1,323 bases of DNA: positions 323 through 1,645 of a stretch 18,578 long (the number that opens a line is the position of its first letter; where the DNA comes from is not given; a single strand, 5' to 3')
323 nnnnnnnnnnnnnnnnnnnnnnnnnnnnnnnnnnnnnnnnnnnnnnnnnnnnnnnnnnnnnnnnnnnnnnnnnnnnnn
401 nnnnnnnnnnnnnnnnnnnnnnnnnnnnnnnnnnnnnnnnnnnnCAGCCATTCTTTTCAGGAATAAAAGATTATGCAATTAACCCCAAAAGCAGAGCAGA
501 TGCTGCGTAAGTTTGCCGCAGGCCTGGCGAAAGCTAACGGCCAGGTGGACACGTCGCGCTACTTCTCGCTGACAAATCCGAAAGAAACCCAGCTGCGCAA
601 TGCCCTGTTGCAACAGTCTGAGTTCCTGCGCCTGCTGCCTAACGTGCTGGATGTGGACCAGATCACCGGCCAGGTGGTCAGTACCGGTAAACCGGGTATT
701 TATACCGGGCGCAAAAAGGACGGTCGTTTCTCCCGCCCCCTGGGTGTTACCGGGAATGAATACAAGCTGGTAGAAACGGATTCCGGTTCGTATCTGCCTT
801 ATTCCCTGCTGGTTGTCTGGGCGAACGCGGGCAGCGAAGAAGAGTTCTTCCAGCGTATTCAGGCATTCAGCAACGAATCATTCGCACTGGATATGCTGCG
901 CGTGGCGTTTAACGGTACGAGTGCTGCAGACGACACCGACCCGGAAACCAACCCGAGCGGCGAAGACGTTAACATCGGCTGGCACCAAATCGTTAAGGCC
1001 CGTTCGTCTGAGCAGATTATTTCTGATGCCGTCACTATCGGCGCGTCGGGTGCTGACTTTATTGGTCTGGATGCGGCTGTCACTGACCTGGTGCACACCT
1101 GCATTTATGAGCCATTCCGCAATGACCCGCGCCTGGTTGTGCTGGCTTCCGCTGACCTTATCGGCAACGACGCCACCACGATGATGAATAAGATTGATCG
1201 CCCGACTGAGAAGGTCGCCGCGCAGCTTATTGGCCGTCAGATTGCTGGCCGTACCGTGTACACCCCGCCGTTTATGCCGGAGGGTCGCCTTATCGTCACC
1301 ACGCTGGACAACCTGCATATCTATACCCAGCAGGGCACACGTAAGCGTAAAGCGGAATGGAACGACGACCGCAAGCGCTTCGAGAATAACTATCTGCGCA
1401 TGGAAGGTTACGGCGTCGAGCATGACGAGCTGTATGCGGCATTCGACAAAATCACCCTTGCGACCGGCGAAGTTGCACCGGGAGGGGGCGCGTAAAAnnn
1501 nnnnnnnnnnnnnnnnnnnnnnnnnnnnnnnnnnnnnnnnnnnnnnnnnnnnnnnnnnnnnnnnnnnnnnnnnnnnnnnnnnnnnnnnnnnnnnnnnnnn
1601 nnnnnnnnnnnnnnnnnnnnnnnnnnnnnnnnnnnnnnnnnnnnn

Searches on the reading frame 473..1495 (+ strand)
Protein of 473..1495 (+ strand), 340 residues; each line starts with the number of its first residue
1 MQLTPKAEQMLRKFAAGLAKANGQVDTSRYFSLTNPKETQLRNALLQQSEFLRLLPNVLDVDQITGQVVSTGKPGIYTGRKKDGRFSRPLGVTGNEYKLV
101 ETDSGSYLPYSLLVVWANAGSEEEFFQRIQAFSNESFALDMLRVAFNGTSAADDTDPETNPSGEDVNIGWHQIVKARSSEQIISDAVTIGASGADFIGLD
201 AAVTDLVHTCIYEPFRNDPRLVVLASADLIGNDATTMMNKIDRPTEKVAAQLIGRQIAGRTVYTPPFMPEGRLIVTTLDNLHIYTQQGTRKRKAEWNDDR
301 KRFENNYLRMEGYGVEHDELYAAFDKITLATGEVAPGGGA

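Call 36: find_encoding_contigs(protein=window:473-1495:+, flank=10000, max_places=10)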
Protein window:473-1495:+ (340 aa): 12 contigs read that carry it; 3 places shown.
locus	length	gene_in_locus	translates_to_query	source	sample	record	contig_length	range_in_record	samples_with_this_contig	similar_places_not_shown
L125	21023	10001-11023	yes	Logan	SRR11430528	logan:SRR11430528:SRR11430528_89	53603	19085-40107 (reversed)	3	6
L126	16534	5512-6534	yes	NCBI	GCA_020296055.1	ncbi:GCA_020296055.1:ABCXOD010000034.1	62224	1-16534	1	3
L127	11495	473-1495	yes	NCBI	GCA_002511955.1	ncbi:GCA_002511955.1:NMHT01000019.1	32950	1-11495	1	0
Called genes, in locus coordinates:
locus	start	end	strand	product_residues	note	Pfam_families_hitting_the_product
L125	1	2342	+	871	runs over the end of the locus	PF05840:Phage_GPA, PF23343:REP_ORF2-G2P (weak)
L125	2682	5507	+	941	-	PF13304:AAA_21 (faint), PF13476:AAA_23 (weak), PF02463:SMC_N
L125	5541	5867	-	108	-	PF04606:Ogr_Delta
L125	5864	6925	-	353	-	PF04860:Phage_portal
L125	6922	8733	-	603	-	PF06056:Terminase_5, PF03237:Terminase_6N, PF17289:Terminase_6C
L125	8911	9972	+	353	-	PF05929:Phage_GPO_N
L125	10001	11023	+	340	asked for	PF05125:Phage_cap_P2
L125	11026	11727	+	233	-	PF05944:Phage_term_smal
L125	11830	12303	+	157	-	PF05926:Phage_GPL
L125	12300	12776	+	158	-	PF06891:P2_Phage_GpR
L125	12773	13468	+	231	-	PF05069:Phage_tail_S (faint)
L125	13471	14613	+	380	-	PF10758:DUF2586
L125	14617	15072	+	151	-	PF10772:Phage_HP1_Orf24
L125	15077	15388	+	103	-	PF04550:Phage_holin_3_2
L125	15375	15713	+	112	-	PF13539:Peptidase_M15_4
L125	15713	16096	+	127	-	-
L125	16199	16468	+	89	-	PF10963:Phage_TAC_10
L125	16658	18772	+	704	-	PF10145:PhageMin_Tail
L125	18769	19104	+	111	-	PF10761:DUF2590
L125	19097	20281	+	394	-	PF04865:Baseplate_J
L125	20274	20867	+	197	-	-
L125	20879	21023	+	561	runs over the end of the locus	PF12571:Phage_tail_fib, PF03406:Phage_fiber_2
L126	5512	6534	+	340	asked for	PF05125:Phage_cap_P2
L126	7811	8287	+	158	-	PF06891:P2_Phage_GpR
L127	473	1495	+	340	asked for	PF05125:Phage_cap_P2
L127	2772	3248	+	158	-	PF06891:P2_Phage_GpR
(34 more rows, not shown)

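Call 41: find_homologous_proteins(query=L125:2682-5507:+, max_evalue=1e-20)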
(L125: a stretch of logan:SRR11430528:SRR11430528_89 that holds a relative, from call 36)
Query L125:2682-5507:+ (941 aa): 216 proteins with E <= 1e-20 among 8000 candidates; the best 120 are listed.
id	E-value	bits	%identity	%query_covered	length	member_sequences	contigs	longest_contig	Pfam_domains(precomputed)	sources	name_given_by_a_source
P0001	0.0e+0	2083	100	100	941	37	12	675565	PF13476.13,PF02463.26,PF13304.13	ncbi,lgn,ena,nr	ncbi:TPA: AAA family ATPase [Escherichia coli]|nr:AAA family ATPase [Escherichia coli] EIG2045428.1 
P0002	0.0e+0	1615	77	100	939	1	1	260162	PF02463.26,PF13304.13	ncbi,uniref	ncbi:hypothetical protein [Erwinia tasmaniensis]|uniref:hypothetical protein n=1 Tax=Erwinia tasmani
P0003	0.0e+0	1311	64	99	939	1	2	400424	PF13476.13,PF02463.26,PF13304.13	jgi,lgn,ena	-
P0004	0.0e+0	1273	63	100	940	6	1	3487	PF02463.26,PF13304.13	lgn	-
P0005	0.0e+0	1242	62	100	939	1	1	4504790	PF13476.13,PF02463.26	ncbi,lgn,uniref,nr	ncbi:hypothetical protein [Lelliottia amnigena]|uniref:hypothetical protein n=1 Tax=Lelliottia amnig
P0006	0.0e+0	1239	61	100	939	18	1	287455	PF13476.13,PF02463.26,PF13304.13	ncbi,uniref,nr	ncbi:AAA family ATPase [Enterobacter sp. Y17]|uniref:AAA family ATPase n=1 Tax=Enterobacter sp. Y17 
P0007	0.0e+0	1212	61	100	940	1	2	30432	PF02463.26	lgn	-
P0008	0.0e+0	1185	59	100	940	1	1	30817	PF02463.26,PF13304.13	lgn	-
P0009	2.4e-252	858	47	100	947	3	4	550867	PF02463.26,PF13304.13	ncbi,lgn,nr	ncbi:hypothetical protein [Yersinia enterocolitica]|nr:hypothetical protein [Yersinia enterocolitica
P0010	1.2e-196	674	42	97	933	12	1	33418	PF13476.13,PF02463.26,PF13304.13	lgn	-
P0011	2.3e-193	663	40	97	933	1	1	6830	PF02463.26,PF13304.13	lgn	-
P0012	5.5e-193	662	39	99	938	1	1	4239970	PF02463.26,PF13304.13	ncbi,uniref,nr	ncbi:hypothetical protein B1H58_02475 [Pantoea alhagi]|uniref:ATPase AAA-type core domain-containing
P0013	2.5e-192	659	39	99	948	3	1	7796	PF02463.26,PF13304.13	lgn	-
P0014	8.7e-192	658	40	97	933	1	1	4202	PF13476.13,PF02463.26,PF13304.13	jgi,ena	-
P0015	5.8e-190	652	40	97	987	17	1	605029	PF02463.26,PF13304.13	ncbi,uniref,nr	ncbi:AAA family ATPase [Pantoea agglomerans]|uniref:AAA family ATPase n=1 Tax=Enterobacter agglomera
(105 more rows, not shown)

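Call 42: find_encoding_contigs(protein=P0001, flank=10000, max_places=6)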
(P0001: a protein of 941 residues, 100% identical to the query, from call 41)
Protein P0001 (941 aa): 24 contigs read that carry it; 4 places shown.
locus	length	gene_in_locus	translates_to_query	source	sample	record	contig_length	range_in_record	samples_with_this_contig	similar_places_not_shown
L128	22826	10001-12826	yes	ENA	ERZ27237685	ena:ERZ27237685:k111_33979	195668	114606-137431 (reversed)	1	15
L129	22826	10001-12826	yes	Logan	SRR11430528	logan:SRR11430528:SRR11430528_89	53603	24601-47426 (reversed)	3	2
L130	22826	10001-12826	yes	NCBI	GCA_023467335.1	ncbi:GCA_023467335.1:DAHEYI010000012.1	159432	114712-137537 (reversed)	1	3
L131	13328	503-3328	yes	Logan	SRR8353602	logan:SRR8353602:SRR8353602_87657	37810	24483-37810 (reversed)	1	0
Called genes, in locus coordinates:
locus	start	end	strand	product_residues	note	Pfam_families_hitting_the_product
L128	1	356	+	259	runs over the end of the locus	PF00392:GntR (faint), PF08220:HTH_DeoR, PF00455:DeoRC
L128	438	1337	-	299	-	PF00781:DAGK_cat, PF19279:YegS_C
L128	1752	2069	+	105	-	PF27694:YegR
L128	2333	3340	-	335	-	PF24624:Int_N, PF00589:Phage_integrase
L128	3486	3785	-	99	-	PF01381:HTH_3, PF13560:HTH_31 (weak)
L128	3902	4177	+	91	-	PF10743:Phage_Cox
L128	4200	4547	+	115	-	-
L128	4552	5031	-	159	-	-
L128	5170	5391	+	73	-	PF10893:Phage_186_Fil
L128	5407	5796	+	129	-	-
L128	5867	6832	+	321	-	PF02086:MethyltransfD12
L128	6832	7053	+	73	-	-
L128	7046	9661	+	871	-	PF05840:Phage_GPA, PF23343:REP_ORF2-G2P (weak)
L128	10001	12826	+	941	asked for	PF13304:AAA_21 (faint), PF13476:AAA_23 (weak), PF02463:SMC_N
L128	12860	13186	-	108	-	PF04606:Ogr_Delta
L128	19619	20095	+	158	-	PF06891:P2_Phage_GpR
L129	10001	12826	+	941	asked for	PF13304:AAA_21 (faint), PF13476:AAA_23 (weak), PF02463:SMC_N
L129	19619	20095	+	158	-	PF06891:P2_Phage_GpR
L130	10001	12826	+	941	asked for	PF13304:AAA_21 (faint), PF13476:AAA_23 (weak), PF02463:SMC_N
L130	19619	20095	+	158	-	PF06891:P2_Phage_GpR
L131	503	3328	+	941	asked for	PF13304:AAA_21 (faint), PF13476:AAA_23 (weak), PF02463:SMC_N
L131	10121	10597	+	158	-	PF06891:P2_Phage_GpR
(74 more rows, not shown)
